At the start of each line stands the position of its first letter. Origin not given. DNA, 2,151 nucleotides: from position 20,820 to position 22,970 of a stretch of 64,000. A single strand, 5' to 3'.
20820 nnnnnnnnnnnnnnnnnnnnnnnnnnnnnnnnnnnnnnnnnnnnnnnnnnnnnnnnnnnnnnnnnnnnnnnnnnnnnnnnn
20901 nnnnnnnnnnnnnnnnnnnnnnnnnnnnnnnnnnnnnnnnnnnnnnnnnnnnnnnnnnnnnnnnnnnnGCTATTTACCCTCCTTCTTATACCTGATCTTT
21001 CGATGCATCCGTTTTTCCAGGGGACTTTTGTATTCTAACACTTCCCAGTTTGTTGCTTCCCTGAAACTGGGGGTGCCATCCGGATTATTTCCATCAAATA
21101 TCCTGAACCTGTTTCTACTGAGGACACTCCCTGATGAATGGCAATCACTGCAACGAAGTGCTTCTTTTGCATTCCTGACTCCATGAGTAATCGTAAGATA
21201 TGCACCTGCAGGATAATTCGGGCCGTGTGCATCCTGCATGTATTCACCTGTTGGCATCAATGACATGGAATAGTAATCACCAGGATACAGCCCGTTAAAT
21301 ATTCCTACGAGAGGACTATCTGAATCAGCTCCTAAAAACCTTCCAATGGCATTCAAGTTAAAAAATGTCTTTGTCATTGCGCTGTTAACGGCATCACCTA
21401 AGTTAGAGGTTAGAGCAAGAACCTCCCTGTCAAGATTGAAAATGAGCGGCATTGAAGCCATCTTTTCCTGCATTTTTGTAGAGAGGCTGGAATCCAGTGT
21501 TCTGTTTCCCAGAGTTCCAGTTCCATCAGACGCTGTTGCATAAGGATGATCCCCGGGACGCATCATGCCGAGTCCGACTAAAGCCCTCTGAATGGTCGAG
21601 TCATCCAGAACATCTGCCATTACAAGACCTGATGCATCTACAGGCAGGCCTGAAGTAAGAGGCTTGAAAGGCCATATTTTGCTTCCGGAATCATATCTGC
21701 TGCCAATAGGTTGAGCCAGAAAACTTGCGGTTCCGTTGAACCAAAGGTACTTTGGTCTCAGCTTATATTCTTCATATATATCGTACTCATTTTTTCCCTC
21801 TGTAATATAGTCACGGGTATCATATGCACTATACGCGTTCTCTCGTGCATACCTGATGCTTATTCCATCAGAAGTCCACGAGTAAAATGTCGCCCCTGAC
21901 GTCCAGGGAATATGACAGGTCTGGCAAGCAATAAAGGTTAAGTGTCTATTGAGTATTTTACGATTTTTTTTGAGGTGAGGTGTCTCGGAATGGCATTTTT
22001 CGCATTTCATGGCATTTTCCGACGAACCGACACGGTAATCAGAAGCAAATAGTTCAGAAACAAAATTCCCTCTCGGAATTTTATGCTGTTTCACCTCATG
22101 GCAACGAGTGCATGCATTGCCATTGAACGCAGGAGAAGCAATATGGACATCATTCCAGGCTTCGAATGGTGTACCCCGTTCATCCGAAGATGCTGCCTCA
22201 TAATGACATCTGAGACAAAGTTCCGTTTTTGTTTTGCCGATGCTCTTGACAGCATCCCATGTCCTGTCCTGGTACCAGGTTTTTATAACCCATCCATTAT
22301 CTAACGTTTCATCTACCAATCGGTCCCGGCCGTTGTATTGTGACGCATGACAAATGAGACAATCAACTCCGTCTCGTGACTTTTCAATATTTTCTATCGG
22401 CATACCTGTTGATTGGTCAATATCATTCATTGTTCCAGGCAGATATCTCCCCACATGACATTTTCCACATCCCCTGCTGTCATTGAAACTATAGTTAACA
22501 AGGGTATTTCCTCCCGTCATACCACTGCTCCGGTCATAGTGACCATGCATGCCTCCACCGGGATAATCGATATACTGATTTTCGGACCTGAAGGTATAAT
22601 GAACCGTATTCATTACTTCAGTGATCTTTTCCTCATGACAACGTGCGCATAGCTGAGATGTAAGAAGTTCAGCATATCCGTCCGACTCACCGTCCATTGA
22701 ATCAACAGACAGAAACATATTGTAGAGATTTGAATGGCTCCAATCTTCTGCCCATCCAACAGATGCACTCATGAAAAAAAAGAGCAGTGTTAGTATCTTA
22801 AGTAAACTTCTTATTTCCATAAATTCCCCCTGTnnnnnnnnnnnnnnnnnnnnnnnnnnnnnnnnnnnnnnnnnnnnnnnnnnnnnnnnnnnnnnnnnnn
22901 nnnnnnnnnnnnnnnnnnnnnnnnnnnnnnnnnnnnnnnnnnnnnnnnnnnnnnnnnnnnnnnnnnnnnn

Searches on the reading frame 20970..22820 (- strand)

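Call 58: search_protein_families(library=pfam, proteins=[window:20970-22820:-], max_evalue=0.00001)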
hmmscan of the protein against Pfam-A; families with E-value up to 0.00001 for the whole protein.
window:20970-22820:- (616 aa): 6 families
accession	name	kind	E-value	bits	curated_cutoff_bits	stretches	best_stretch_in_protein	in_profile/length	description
PF11783.13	Cytochrome_cB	-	1.4e-12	48.3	22.1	0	540-563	149-172/173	Cytochrome c bacterial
PF14522.11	Cytochrome_C7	-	2.5e-09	37.2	24.8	0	549-564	8-23/67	Cytochrome c7 and related cytochrome c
PF22113.1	Mtrc-MtrF_II-IV_dom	-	8.1e-09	35.7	30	0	118-280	9-166/176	Outer membrane cytochrome MtrC/MtrF-like, domains II/IV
PF03264.19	Cytochrom_NNT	-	4.3e-08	33.5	24.1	0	52-78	33-61/174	NapC/NirT cytochrome c family, N-terminal region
PF09699.15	Paired_CXXCH_1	-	8e-07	29.1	20.6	0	271-303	7-36/41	Doubled CXXCH motif (Paired_CXXCH_1)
PF14537.11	Cytochrom_c3_2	-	2.2e-06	28.5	25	0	269-303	25-64/79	Cytochrome c3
